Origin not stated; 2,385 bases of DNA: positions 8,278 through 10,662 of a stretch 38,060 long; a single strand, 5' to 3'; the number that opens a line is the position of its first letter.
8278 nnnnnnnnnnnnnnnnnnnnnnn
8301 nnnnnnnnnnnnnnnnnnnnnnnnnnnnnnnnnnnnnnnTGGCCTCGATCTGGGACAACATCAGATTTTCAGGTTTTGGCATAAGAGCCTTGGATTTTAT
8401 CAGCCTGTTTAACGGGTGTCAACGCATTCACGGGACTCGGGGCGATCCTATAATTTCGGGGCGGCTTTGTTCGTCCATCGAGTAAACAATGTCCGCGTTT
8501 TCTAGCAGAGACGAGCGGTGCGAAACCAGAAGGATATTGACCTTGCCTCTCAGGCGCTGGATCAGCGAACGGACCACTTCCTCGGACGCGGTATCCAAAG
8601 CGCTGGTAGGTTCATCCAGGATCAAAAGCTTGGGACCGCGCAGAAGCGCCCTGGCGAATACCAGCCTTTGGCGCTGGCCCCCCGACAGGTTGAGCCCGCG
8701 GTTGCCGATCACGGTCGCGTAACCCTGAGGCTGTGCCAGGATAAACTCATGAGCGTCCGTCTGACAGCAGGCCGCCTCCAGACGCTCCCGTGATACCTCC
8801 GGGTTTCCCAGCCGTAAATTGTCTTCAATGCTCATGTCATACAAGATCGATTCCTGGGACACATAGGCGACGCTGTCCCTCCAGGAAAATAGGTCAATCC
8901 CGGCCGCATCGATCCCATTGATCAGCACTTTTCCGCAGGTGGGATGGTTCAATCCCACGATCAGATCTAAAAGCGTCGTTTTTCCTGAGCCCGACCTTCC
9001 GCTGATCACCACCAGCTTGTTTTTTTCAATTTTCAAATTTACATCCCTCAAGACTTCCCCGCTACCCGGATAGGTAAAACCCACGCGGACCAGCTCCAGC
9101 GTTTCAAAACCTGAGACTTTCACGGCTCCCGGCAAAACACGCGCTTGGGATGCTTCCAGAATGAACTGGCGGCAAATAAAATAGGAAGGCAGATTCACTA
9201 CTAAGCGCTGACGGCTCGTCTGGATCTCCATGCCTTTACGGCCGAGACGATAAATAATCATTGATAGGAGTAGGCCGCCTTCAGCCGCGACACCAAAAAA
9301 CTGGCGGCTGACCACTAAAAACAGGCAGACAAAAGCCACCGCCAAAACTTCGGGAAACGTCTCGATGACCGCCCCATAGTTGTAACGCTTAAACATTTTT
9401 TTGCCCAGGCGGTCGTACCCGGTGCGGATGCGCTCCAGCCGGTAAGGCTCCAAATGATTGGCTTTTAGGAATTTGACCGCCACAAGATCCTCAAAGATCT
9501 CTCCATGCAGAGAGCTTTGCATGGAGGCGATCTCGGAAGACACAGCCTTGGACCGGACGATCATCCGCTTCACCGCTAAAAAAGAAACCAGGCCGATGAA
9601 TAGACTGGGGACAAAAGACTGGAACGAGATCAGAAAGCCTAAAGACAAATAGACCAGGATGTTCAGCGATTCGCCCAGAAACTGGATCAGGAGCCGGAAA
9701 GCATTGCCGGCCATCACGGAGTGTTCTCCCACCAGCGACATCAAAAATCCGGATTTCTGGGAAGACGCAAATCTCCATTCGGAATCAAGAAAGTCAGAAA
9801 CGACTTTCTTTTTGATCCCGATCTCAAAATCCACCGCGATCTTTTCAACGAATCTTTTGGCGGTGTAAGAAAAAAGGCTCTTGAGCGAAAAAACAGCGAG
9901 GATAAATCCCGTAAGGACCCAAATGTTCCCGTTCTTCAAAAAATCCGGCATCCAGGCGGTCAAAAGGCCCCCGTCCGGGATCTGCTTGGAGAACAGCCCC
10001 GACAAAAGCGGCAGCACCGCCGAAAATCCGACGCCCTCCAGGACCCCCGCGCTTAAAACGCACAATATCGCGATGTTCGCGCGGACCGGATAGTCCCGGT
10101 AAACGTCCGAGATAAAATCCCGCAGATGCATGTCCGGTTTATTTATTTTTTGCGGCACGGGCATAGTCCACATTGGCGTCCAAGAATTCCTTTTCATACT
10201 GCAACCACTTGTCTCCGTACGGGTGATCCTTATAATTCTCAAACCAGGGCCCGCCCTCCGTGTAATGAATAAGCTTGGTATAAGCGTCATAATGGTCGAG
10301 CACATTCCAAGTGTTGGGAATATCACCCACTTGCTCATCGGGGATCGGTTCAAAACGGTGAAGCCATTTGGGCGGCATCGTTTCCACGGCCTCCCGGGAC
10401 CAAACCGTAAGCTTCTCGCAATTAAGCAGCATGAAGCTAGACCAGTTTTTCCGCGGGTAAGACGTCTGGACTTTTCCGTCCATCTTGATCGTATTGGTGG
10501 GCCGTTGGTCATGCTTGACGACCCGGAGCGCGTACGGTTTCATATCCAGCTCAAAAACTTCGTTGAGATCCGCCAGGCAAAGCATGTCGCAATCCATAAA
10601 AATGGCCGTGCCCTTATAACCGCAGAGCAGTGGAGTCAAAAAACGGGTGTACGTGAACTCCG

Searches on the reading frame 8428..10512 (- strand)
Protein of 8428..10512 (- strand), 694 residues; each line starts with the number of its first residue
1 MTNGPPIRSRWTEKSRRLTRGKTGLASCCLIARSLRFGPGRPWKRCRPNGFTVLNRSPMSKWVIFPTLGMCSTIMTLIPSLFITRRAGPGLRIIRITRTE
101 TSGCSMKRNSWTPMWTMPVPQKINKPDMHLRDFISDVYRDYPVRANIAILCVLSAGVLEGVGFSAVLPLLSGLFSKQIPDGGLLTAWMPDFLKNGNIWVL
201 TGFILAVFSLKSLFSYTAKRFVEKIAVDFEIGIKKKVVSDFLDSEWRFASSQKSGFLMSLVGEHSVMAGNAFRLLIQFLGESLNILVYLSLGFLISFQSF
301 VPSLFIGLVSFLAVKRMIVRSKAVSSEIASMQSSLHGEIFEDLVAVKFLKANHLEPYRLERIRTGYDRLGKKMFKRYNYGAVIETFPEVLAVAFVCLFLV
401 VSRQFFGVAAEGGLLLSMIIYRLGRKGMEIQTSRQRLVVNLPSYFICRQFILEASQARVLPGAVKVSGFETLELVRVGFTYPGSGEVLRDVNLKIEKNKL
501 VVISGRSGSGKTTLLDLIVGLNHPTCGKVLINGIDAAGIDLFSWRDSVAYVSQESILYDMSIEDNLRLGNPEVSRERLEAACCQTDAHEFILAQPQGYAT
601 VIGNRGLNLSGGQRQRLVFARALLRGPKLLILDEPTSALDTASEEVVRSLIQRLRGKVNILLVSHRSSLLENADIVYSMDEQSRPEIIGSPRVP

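Call 8: search_protein_families(library=pfam, proteins=[window:8428-10512:-], max_evalue=0.001)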
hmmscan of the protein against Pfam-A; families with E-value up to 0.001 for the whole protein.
window:8428-10512:- (694 aa): 6 families
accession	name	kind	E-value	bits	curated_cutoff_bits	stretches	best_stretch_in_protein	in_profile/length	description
PF00005.33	ABC_tran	-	5.7e-31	108.4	25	1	488-637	1-137/137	ABC transporter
PF02463.25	SMC_N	-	1e-08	35.3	40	1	608-682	136-214/220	RecF/RecN/SMC N terminal domain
PF13304.12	AAA_21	-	0.00021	21.9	27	0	611-670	240-303/304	AAA domain, putative AbiEii toxin, Type IV TA system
PF00664.28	ABC_membrane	-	0.00026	21.2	28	1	187-400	33-244/274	ABC transporter transmembrane region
PF20720.3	nSTAND3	-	0.0003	21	27.2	1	489-518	8-37/155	Novel STAND NTPase 3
PF13555.12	AAA_29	-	0.00034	20.7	27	1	492-519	16-43/61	P-loop containing region of AAA domain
